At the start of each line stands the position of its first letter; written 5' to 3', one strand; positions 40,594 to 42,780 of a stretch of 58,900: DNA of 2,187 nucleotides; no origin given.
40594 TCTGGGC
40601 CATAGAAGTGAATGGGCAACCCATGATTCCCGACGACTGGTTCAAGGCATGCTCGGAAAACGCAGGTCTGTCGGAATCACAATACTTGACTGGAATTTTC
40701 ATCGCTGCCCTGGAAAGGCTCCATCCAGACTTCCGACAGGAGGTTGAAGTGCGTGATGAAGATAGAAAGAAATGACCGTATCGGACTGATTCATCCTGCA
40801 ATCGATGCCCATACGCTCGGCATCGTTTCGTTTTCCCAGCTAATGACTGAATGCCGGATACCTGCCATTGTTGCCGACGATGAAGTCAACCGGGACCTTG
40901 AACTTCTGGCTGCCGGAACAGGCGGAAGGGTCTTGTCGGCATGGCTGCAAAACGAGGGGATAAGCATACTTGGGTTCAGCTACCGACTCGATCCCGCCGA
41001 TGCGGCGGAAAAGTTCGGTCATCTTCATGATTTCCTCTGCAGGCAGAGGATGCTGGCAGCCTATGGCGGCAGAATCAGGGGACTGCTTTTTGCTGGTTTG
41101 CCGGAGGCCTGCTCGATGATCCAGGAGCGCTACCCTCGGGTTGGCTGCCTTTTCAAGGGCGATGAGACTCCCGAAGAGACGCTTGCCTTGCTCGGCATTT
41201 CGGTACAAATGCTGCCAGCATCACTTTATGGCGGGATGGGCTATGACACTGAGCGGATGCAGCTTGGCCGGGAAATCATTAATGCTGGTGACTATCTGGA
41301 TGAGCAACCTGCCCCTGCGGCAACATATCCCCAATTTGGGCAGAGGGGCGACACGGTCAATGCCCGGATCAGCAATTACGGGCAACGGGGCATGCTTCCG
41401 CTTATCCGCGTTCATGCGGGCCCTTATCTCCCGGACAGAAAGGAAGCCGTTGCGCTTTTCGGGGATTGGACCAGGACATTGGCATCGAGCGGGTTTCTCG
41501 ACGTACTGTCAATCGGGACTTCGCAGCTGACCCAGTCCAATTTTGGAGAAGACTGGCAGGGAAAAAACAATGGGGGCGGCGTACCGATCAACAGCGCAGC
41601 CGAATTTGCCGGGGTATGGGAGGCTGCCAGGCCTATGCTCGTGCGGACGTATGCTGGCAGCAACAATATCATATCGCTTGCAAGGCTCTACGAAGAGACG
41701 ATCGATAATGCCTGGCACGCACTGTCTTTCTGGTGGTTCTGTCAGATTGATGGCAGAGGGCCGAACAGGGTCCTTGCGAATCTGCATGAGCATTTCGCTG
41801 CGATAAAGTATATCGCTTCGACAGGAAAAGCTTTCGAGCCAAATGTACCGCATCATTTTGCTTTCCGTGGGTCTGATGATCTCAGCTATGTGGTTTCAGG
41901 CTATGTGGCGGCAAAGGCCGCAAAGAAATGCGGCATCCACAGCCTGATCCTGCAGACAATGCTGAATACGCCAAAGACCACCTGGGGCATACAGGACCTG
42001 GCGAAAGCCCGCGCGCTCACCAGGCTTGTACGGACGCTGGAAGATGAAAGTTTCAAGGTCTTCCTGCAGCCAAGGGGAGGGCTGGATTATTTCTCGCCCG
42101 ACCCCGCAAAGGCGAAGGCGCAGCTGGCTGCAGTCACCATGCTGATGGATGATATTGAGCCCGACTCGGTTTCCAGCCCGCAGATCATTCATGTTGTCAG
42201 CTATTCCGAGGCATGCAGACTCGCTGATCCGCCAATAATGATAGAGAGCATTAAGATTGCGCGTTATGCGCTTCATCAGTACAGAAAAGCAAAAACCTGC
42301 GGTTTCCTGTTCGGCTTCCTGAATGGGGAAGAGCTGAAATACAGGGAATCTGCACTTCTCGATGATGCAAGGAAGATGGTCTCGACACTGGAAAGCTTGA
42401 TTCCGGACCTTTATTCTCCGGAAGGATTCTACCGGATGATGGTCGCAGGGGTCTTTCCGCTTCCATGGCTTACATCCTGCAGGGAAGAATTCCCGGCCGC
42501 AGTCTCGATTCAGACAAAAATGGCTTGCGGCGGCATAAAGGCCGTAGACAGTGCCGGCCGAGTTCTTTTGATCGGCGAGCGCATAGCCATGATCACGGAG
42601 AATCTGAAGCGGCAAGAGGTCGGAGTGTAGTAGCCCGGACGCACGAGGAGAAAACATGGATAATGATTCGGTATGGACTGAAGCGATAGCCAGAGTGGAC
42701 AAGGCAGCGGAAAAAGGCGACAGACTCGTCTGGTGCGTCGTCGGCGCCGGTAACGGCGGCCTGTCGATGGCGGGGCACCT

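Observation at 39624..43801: Unassigned three-gene operon: ATP-grasp ligase, a DxHxxG (cobalamin-type) protein with a large unknown domain, and an opine dehydrogenase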

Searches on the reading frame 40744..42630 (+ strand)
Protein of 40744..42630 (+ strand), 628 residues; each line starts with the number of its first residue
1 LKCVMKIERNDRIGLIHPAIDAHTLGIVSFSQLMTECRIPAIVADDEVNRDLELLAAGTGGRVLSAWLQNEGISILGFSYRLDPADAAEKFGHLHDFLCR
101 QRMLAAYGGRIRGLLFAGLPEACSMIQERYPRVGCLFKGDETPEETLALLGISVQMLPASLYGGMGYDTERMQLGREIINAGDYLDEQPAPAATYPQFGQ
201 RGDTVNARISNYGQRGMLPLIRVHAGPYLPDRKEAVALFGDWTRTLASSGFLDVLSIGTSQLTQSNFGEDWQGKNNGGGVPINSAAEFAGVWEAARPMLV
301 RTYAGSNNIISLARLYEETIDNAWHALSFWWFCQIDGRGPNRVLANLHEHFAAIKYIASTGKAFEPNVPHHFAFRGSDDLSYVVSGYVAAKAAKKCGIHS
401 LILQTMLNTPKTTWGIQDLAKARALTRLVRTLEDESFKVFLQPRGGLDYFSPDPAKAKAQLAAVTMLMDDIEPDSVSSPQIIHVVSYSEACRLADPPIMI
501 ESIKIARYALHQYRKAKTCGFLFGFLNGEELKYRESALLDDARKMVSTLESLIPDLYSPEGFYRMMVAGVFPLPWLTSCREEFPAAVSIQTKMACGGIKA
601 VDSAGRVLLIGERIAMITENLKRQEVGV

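Call 3: search_protein_families(library=pfam, proteins=[window:40744-42630:+], max_evalue=0.01)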
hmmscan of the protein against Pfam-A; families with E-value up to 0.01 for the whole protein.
window:40744-42630:+ (628 aa): 0 families

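Call 4: search_protein_families(library=ncbifam, proteins=[window:40744-42630:+], max_evalue=0.01)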
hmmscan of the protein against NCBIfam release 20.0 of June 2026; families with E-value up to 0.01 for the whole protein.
window:40744-42630:+ (628 aa): 0 families

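Call 5: find_homologous_proteins(query=window:40744-42630:+, max_evalue=0.001)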
Query window:40744-42630:+ (628 aa): 2928 proteins with E <= 0.001 among 8000 candidates; the best 120 are listed.
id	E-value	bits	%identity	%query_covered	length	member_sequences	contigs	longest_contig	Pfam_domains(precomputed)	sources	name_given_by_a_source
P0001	0.0e+0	1435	100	99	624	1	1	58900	-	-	-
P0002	5.0e-265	899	64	99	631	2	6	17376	-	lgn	-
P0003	5.2e-259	879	63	99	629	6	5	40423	-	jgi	-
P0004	2.0e-258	877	62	99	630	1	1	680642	-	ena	-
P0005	1.9e-254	864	62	99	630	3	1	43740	-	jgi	-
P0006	3.8e-254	863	61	98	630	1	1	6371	-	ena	-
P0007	1.7e-253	861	61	98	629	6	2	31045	-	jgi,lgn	-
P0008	7.0e-253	859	61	99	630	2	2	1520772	-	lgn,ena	-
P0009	6.8e-252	855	62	98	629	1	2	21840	-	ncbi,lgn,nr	ncbi:MAG TPA: hypothetical protein VN445_09480 [Rectinemataceae bacterium]|nr:hypothetical protein [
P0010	2.8e-251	853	61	98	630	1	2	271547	-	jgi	jgi:hypothetical protein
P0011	4.1e-251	853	61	99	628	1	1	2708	-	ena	-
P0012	4.4e-251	853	61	98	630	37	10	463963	-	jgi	jgi:hypothetical protein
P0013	7.8e-251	852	62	98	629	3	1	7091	-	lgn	-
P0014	9.3e-250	848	61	99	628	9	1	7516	-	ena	-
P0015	5.1e-249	846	61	99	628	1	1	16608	-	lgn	-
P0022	1.9e-244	831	59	99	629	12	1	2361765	-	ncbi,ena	-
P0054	1.9e-222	758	56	98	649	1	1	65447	PF02310.25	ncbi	ncbi:MAG: hypothetical protein ABFC65_07575 [Rectinema sp.]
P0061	2.2e-220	751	54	98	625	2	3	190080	-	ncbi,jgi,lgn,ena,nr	ncbi:MAG: cobalamin-binding protein [Deltaproteobacteria bacterium HGW-Deltaproteobacteria-12]|jgi:h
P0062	2.8e-220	751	55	98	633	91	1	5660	PF02310.25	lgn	-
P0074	3.6e-218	744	55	97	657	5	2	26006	-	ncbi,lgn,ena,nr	ncbi:MAG: cobalamin-binding protein [Verrucomicrobia bacterium]|nr:cobalamin-binding protein [Verruc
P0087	4.3e-217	740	54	98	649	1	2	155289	PF02310.25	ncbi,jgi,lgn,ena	jgi:hypothetical protein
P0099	2.7e-216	738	55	93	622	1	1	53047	-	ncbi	ncbi:MAG: cobalamin-binding protein [Armatimonadota bacterium]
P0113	1.4e-215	735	54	98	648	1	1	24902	PF02310.25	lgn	-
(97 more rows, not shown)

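Call 6: search_solved_structures(query=window:40744-42630:+, max_evalue=10, show_alignments=2)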
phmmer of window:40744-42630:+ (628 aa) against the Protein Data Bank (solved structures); distinct sequences matched with E-value up to 10: 0.

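Call 8: find_encoding_contigs(protein=P0061, flank=8000, max_places=3)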
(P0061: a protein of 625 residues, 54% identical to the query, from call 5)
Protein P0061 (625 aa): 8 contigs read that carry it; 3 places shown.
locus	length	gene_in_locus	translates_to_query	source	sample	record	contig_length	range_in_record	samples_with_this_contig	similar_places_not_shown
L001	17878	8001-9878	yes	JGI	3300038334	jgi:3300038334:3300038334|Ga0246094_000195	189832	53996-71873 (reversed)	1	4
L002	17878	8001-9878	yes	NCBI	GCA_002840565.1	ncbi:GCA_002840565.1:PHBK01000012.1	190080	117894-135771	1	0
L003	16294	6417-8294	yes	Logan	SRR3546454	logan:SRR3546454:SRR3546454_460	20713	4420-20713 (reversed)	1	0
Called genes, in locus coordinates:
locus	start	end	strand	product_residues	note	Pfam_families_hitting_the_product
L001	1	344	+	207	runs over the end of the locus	PF19570:DUF6088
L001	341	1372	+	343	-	PF08843:AbiEii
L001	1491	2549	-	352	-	-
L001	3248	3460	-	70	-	PF13683:rve_3 (weak)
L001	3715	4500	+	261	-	PF11219:DUF3014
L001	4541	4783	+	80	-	-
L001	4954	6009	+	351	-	PF21088:MS_channel_1st, PF00924:MS_channel_2nd, PF21082:MS_channel_3rd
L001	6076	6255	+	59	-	-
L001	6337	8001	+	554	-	PF00359:PTS_EIIA_2, PF01210:NAD_Gly3P_dh_N, PF02558:ApbA (weak), PF03446:NAD_binding_2 (weak), PF03807:F420_oxidored (weak), PF02317:Octopine_DH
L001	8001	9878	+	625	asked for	-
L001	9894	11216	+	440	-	PF13537:GATase_7 (faint), PF00733:Asn_synthase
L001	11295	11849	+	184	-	PF18955:DUF5698, PF10035:DUF2179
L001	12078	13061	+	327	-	PF13310:Virulence_RhuM, PF02661:Fic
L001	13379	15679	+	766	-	PF12161:HsdM_N, PF02384:N6_Mtase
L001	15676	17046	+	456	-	-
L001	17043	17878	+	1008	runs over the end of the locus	PF04313:HSDR_N, PF00270:DEAD, PF04851:ResIII, PF18766:SWI2_SNF2, PF22679:T1R_D3-like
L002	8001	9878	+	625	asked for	-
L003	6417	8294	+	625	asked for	-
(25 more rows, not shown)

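Call 9: find_encoding_contigs(protein=P0074, flank=8000, max_places=3)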
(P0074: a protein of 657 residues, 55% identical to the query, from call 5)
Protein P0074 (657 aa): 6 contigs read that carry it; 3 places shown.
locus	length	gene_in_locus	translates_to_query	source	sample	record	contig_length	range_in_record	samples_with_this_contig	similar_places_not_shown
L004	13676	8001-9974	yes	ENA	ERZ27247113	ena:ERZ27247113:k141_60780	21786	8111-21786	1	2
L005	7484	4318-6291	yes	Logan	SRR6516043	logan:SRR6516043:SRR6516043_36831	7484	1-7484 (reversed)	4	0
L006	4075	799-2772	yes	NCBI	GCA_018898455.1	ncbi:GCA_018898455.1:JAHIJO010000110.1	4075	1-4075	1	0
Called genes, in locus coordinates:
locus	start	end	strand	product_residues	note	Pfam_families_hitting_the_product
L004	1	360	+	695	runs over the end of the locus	PF00009:GTP_EFTU, PF03144:GTP_EFTU_D2, PF22042:EF-G_D2, PF14492:EFG_III, PF16658:RF3_C (weak), PF03764:EFG_IV, PF00679:EFG_C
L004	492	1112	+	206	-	PF01618:MotA_ExbB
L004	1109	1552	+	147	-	PF02472:ExbD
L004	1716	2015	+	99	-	PF13240:Zn_Ribbon_1 (weak)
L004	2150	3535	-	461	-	PF00657:Lipase_GDSL (faint), PF13472:Lipase_GDSL_2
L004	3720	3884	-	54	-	PF19451:DUF5989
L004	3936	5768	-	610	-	PF02543:Carbam_trans_N, PF16861:Carbam_trans_C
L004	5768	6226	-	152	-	-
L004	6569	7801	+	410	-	PF13439:Glyco_transf_4, PF13579:Glyco_trans_4_4, PF00534:Glycos_transf_1, PF13692:Glyco_trans_1_4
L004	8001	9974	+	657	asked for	-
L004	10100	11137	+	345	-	PF02317:Octopine_DH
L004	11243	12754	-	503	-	-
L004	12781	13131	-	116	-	-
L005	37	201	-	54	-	PF19451:DUF5989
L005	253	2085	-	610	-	PF02543:Carbam_trans_N, PF16861:Carbam_trans_C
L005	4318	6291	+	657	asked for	-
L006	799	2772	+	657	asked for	-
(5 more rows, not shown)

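Call 15: find_encoding_contigs(protein=P0099, flank=8000, max_places=2)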
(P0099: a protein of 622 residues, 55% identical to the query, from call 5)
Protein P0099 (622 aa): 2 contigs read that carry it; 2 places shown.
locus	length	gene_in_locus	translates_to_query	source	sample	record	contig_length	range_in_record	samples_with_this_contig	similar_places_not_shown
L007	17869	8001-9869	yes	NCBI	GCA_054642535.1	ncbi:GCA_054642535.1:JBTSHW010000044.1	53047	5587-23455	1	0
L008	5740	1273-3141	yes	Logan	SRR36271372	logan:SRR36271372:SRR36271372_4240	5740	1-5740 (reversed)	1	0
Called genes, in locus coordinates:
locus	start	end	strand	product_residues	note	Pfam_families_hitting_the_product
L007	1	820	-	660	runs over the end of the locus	PF14871:GHL6, PF08532:Glyco_hydro_42M (faint)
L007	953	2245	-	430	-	PF00275:EPSP_synthase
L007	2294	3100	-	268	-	PF02405:MlaE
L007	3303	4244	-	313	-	PF13428:TPR_14 (faint)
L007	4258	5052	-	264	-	PF12698:ABC2_membrane_3, PF12679:ABC2_membrane_2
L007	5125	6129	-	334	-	PF00005:ABC_tran, PF13304:AAA_21 (faint)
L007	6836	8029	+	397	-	PF01210:NAD_Gly3P_dh_N (weak), PF02558:ApbA, PF03446:NAD_binding_2 (weak), PF02317:Octopine_DH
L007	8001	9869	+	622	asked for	-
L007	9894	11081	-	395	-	PF01941:AdoMet_Synthase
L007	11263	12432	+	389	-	PF17785:PUA_3, PF10672:Methyltrans_SAM, PF03602:Cons_hypoth95 (weak), PF09445:Methyltransf_15 (weak), PF13847:Methyltransf_31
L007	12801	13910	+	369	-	PF01546:Peptidase_M20, PF07687:M20_dimer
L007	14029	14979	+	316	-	PF01073:3Beta_HSD (weak), PF01370:Epimerase, PF16363:GDP_Man_Dehyd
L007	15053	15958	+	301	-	PF00535:Glycos_transf_2, PF13641:Glyco_tranf_2_3, PF10111:Glyco_tranf_2_2 (faint)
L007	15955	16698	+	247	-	-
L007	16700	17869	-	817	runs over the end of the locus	PF00488:MutS_V, PF20297:MSSS, PF01713:Smr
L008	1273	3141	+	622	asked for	-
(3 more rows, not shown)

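Call 16: find_encoding_contigs(protein=P0022, flank=8000, max_places=2)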
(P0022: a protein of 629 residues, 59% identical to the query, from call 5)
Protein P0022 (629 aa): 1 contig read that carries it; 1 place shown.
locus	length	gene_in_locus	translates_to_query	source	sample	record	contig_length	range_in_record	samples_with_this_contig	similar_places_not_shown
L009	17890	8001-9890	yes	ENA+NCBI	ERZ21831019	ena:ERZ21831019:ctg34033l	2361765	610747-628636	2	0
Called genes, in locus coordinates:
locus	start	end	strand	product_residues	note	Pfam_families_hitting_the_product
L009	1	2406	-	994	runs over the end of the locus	-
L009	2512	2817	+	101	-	-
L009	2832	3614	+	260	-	PF03372:Exo_endo_phos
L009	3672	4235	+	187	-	PF01694:Rhomboid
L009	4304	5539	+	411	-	PF00155:Aminotran_1_2, PF00464:SHMT (weak)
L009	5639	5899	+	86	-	PF09723:Zn_ribbon_8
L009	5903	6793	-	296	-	PF00198:2-oxoacid_dh (faint)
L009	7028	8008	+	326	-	PF07478:Dala_Dala_lig_C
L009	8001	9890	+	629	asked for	-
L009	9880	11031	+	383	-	PF01210:NAD_Gly3P_dh_N (faint), PF03446:NAD_binding_2 (faint), PF02317:Octopine_DH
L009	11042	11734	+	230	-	PF05552:MS_channel_1st_1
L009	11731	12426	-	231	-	PF01177:Asp_Glu_race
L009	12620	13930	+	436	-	PF00375:SDF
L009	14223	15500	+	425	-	PF00764:Arginosuc_synth, PF20979:Arginosuc_syn_C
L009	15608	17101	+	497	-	PF00206:Lyase_1, PF14698:ASL_C2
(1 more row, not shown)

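Call 24: search_solved_structures(query=A1, max_evalue=10, show_alignments=3)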
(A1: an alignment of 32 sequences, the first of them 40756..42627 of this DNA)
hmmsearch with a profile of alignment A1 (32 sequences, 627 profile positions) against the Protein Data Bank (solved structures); distinct sequences matched with E-value up to 10: 1.
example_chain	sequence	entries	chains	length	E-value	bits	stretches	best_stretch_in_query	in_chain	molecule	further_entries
7ctp_A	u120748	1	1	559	0.39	11.9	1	158-234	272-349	Protein Niban 2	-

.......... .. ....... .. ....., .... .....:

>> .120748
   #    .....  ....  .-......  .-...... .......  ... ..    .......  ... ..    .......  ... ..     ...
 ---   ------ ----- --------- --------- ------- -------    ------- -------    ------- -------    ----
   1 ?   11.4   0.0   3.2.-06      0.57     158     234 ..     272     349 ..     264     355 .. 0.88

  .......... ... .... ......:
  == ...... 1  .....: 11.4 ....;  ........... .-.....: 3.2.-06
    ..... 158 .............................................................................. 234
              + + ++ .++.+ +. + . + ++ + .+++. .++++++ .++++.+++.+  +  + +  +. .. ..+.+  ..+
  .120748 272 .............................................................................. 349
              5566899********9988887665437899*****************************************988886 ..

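Call 25: find_related_loci(query=A1, collection=genome_contigs, flank=8000)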
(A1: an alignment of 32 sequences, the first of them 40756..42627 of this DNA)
Query A1 (624 aa) in genome_contigs; peptide patterns used: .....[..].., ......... (x = any residue, [..] = any of these).
456 stretches matched a pattern; 442 encode a relative of the query (tblastn E <= 1e-3); the best 80 are kept; 80 distinct loci.
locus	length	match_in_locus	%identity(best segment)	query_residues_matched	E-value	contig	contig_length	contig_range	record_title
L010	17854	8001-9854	61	1-619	0e+0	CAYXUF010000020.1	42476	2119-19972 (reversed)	MAG TPA_asm: uncultured Treponemataceae bacterium isolate SRP220891_co1_245 genome assembly, contig: NODE_1755_length_42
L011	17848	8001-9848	59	1-617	0e+0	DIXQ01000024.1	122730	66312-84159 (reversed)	MAG TPA_asm: Spirochaetaceae bacterium UBA6076 UBA6076_contig_264, whole genome shotgun sequence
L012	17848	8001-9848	61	1-617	0e+0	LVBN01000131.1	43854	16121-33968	MAG: Spirochaetales bacterium Spiro_12 Spiro_12_contig_8780, whole genome shotgun sequence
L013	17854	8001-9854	59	1-619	0e+0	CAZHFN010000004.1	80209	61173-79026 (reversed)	MAG TPA_asm: uncultured Treponema sp. isolate binchicken_co22_224 genome assembly, contig: NODE_329_length_80209_cov_21.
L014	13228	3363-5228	60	1-623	0e+0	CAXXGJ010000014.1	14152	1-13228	MAG: Treponemataceae bacterium isolate 6a85829b-35e2-45d0-a737-03f494f2811a genome assembly, contig: contig_14, whole ge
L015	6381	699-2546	60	1-617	0e+0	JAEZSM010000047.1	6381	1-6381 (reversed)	MAG: Spirochaetes bacterium isolate OH_PDB_229 k127_458999, whole genome shotgun sequence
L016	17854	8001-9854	58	1-619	0e+0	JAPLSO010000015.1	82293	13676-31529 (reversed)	MAG: Spirochaetes bacterium isolate LacPavin_0419_WC90_MAG_58_9 LacPavin_0419_WC90_scaffold_10407, whole genome shotgun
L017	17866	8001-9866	60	1-623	0e+0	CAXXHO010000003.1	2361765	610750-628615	MAG: Treponemataceae bacterium isolate 993fe4e0-e8d4-426d-abe3-fbd43088238e genome assembly, contig: contig_3, whole gen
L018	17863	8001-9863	59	1-622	0e+0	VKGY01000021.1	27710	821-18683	MAG: Spirochaetes bacterium isolate X1_MetaBAT.41 scaffold_1442, whole genome shotgun sequence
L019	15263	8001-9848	58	1-617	0e+0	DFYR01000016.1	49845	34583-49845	MAG TPA_asm: Spirochaetaceae bacterium UBA4077 UBA4077_contig_20121, whole genome shotgun sequence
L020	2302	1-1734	61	5-582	0e+0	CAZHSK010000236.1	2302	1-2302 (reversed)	MAG TPA_asm: uncultured Treponema sp. isolate binchicken_co66_145 genome assembly, contig: NODE_63437_length_2302_cov_4.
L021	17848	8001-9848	61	1-617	0e+0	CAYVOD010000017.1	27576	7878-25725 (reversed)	MAG TPA_asm: uncultured Treponema sp. isolate SRP239243_co2_378 genome assembly, contig: NODE_2629_length_27576_cov_10.2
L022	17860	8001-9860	57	1-621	0e+0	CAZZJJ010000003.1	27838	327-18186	MAG TPA_asm: uncultured Treponemataceae bacterium isolate binchicken_co135_49 genome assembly, contig: NODE_3105_length_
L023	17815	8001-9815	56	9-613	0e+0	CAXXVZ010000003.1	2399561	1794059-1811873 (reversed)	MAG: Treponemataceae bacterium isolate 08f406a1-65ce-4a28-8a1b-b7e70c6c0ca5 genome assembly, contig: contig_3, whole gen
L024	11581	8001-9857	55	2-619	0e+0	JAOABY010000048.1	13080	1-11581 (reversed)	MAG: Spirochaetaceae bacterium isolate SKW19 NODE_48_length_13080_cov_5.290548, whole genome shotgun sequence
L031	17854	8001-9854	55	2-619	0e+0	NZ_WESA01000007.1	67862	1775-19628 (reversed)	Rectinema subterraneum strain SURF-ANA1 NODE_7_67862_81859646579, whole genome shotgun sequence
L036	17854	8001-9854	54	2-619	0e+0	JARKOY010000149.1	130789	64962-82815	MAG: Spirochaetia bacterium isolate D159_maxbin.008_sub k141_144600, whole genome shotgun sequence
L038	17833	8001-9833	55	3-613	0e+0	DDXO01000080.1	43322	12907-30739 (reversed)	MAG TPA_asm: candidate division WOR-3 bacterium UBA2258 UBA2258_contig_2413, whole genome shotgun sequence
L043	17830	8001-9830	52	1-610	0e+0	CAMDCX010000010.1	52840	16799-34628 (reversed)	MAG: PVC group bacterium isolate MiH-14oct19-100 genome assembly, contig: MiH-14oct19-C981, whole genome shotgun sequenc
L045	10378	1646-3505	51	1-620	0e+0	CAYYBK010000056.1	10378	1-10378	MAG TPA_asm: uncultured Syntrophales bacterium isolate binchicken_co117_448 genome assembly, contig: NODE_11539_length_1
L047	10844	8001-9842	53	3-616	0e+0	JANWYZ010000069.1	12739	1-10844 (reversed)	MAG: bacterium isolate SKYG83 NODE_69_length_12739_cov_2.494630, whole genome shotgun sequence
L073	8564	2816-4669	48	2-619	0e+0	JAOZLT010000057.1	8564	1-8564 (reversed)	MAG: Candidatus Gracilibacteria bacterium isolate GMC10.metabat2.93_sub NODE_8585_length_8564_cov_7.277471, whole genome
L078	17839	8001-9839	50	1-613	0e+0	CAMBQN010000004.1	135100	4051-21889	MAG: Akkermansia muciniphila isolate MiH-14oct19-36 genome assembly, contig: MiH-14oct19-C97, whole genome shotgun seque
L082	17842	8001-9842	51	2-615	0e+0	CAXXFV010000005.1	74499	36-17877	MAG: bacterium isolate e055f79f-11b1-469d-a678-3d38a7c05fec genome assembly, contig: contig_5, whole genome shotgun sequ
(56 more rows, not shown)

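Call 32: search_protein_representatives(protein=window:40744-42630:+)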
Query: 628 residues. Proteins with E-value up to 0.001 (for the whole library): 398; up to 1e-10: 258; up to 1e-30: 105. The best 150 are listed.
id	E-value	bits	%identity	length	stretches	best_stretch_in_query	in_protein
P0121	1.2e-211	720.8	53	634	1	7-620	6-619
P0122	1.3e-186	638.1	47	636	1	13-625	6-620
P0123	1.3e-179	615.0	47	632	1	10-621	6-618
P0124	1.2e-167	575.5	45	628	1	11-623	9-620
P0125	1.6e-161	555.2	46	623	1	10-617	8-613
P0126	1.9e-160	551.7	45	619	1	9-606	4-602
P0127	2.2e-153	528.3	44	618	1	12-603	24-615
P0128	1.2e-141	489.6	41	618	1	14-622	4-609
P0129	7.9e-140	483.6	50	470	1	167-621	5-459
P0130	5.9e-135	467.5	41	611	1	13-617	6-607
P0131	1.6e-130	452.9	41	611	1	11-619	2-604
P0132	1.8e-130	452.6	39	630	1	13-618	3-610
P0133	1.7e-126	439.5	54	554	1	238-604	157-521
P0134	2.4e-124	432.5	35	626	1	6-616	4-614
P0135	1.4e-120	420.0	36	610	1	9-617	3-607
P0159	2.5e-52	194.5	37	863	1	169-596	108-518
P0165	1.6e-49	185.3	37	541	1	219-614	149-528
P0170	6.5e-47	176.7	36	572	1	218-606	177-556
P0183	7.1e-40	153.4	35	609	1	209-613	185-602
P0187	5.6e-38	147.2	32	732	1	192-616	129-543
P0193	7.5e-37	143.4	28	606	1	68-603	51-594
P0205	9.1e-35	136.6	37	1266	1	277-520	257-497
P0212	2.2e-33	132.0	28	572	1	97-570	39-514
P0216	6.5e-32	127.1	38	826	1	219-515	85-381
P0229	3.7e-30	121.3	33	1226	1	201-512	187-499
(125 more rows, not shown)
